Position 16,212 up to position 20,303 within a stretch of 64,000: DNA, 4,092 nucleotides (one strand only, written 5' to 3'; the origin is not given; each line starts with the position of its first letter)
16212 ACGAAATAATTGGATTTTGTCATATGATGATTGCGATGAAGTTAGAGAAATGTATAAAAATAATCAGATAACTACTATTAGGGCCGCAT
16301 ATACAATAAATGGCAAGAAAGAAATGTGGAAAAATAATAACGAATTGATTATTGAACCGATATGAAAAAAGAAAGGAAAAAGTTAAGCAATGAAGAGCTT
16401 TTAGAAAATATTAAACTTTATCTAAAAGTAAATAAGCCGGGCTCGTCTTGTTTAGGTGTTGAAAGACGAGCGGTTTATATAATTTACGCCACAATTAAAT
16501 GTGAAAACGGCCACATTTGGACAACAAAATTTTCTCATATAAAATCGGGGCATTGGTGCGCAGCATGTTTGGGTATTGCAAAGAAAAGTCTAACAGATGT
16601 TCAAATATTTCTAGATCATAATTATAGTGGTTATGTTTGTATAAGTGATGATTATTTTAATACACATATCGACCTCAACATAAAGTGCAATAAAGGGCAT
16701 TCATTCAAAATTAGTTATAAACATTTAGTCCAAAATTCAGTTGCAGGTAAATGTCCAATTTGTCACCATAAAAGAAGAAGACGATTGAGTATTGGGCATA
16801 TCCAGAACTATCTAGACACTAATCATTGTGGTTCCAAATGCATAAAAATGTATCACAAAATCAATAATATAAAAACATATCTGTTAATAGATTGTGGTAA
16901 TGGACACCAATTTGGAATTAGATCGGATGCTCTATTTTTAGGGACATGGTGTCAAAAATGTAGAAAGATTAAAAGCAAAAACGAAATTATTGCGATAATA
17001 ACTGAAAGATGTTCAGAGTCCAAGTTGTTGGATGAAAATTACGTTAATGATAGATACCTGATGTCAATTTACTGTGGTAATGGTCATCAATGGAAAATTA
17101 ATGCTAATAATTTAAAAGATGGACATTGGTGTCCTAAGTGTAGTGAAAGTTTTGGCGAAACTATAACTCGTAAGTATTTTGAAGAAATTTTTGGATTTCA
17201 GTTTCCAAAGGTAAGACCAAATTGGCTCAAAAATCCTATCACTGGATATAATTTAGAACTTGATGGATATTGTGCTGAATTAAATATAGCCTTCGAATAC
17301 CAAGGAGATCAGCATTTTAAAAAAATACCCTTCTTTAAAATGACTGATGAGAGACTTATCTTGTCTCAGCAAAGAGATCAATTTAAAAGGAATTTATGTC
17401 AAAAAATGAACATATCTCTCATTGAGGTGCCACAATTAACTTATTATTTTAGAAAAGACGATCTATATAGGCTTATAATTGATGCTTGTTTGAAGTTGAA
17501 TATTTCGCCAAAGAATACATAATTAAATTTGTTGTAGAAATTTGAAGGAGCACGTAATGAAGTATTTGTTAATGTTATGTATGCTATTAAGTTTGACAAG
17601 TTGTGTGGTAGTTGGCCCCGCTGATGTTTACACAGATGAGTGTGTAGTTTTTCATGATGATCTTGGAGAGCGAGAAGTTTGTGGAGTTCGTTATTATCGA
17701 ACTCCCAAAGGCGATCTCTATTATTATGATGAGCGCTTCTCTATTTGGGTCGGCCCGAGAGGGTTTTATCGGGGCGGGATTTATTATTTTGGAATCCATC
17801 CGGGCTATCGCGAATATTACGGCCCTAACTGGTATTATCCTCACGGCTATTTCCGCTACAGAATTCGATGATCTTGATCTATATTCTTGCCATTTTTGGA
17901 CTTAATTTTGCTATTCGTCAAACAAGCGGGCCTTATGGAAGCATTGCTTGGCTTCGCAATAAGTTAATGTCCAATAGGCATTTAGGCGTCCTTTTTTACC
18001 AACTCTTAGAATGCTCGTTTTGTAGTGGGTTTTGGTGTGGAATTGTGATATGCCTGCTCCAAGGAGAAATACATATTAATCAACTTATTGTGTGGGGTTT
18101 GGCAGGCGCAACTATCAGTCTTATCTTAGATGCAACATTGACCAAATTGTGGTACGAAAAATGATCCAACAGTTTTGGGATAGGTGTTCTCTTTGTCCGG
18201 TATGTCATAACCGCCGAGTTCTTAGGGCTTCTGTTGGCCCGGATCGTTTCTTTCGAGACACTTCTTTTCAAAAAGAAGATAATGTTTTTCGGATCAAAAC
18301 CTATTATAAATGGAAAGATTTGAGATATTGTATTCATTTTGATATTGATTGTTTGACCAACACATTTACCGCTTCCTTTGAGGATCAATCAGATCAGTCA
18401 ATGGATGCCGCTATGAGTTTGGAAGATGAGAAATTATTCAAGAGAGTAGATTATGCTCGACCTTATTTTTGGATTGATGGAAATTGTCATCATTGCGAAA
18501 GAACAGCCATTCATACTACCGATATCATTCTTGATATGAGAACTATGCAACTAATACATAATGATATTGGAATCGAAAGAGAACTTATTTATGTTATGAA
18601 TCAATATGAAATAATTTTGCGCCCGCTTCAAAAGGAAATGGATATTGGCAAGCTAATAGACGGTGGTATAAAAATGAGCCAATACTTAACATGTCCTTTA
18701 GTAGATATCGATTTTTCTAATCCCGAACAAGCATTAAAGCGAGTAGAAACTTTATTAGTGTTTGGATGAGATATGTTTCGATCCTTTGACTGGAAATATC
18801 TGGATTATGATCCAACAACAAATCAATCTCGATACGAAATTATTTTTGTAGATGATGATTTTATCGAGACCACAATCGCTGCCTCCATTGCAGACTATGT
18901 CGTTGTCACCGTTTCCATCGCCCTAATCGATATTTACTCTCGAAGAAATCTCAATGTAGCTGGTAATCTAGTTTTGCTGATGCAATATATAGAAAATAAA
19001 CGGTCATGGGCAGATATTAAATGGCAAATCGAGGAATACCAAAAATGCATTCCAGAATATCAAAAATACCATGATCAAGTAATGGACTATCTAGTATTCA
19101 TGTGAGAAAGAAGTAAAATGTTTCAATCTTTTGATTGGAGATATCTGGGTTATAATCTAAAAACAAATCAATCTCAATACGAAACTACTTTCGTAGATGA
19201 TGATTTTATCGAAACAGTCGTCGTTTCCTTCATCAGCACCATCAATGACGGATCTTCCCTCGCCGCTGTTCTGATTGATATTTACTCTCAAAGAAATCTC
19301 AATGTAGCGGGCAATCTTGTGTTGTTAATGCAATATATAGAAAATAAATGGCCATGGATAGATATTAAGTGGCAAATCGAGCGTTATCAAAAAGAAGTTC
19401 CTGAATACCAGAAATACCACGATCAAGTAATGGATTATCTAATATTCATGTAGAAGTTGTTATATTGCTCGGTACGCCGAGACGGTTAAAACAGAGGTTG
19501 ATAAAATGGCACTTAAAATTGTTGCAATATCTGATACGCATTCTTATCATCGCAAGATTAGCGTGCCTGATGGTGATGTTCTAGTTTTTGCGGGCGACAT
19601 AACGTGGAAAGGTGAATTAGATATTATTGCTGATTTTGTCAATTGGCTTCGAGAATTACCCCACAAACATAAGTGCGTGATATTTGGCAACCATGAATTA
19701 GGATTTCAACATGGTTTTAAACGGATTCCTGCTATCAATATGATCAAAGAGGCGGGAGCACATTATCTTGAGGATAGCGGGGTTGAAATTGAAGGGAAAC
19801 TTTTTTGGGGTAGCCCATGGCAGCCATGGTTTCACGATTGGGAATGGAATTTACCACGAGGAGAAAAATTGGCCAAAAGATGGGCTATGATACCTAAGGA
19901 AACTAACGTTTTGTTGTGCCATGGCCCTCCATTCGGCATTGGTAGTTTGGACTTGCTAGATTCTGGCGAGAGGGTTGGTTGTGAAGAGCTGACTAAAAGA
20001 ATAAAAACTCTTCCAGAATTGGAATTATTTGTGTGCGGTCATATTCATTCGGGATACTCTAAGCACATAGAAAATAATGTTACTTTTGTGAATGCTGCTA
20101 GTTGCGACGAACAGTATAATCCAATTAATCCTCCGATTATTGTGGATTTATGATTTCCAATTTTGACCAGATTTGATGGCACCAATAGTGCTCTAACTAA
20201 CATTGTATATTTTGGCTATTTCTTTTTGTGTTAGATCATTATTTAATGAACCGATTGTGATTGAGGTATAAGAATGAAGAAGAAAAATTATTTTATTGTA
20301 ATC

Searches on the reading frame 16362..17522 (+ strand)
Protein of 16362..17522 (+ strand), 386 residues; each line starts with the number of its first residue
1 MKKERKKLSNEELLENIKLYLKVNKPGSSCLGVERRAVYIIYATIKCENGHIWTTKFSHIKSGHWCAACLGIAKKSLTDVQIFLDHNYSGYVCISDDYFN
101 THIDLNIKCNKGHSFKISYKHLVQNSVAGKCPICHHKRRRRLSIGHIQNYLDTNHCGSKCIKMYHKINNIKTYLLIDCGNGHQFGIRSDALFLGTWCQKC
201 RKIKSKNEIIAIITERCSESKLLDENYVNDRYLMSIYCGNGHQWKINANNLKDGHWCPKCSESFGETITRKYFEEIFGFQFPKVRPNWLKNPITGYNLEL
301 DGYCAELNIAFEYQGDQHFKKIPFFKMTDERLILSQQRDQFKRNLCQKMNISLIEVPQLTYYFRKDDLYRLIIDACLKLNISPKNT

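Call 7: search_protein_families(library=pfam, proteins=[window:16362-17522:+], max_evalue=0.01)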
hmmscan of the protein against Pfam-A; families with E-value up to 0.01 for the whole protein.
window:16362-17522:+ (386 aa): 1 family
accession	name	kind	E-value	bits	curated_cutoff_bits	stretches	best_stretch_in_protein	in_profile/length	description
PF14311.12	DUF4379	-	0.0062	17.2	24.5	0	237-262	29-55/56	Probable Treble clef zinc finger domain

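Call 22: search_protein_families(library=phrogs, proteins=[window:16362-17522:+], max_evalue=0.01)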
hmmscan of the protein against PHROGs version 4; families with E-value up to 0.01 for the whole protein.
window:16362-17522:+ (386 aa): 7 families
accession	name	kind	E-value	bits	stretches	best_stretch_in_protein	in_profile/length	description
phrog_559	-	DNA, RNA and nucleotide metabolism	2.2e-45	156.6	1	43-376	90-415/607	HNH endonuclease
phrog_681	-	DNA, RNA and nucleotide metabolism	2.9e-22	80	2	130-266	272-435/576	endonuclease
phrog_34504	-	unknown function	3.4e-10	40.6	1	283-354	298-362/386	-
phrog_9084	-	DNA, RNA and nucleotide metabolism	2.2e-09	38.6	1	255-360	53-154/187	homing endonuclease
phrog_19778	-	unknown function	9.6e-09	35.8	1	268-355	262-340/362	-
phrog_27771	-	unknown function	9.6e-07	28.9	1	180-356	356-523/549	-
phrog_6832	-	unknown function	0.00098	19.6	0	249-261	12-24/58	-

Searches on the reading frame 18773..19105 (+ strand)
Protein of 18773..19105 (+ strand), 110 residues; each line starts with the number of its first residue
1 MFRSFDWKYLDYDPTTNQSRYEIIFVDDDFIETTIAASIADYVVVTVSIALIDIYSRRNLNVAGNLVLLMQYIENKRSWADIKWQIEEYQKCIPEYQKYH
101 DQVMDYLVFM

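Call 6: search_protein_families(library=pfam, proteins=[window:18773-19105:+], max_evalue=1)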
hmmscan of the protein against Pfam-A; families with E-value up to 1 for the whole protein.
window:18773-19105:+ (110 aa): 2 families
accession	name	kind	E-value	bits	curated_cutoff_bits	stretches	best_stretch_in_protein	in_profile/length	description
PF00083.30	Sugar_tr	-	0.16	11.2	22.3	1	26-68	286-327/452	Sugar (and other) transporter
PF00224.27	PK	-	0.17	11.3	30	1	21-88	123-188/328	Pyruvate kinase, barrel domain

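Call 88: search_protein_families(library=padloc, proteins=[window:18773-19105:+], max_evalue=0.1)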
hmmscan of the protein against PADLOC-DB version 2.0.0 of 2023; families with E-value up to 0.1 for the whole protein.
window:18773-19105:+ (110 aa): 0 families

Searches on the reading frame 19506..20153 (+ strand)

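Call 7: search_protein_families(library=pfam, proteins=[window:19506-20153:+], max_evalue=0.01)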
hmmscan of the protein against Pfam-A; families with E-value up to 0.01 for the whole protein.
window:19506-20153:+ (215 aa): 2 families
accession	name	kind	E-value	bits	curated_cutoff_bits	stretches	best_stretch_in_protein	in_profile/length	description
PF00149.33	Metallophos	-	1.7e-10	42.1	21.5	1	4-182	2-190/191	Calcineurin-like phosphoesterase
PF12850.12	Metallophos_2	-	1.2e-07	32.3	27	1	3-200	1-135/154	Calcineurin-like phosphoesterase superfamily domain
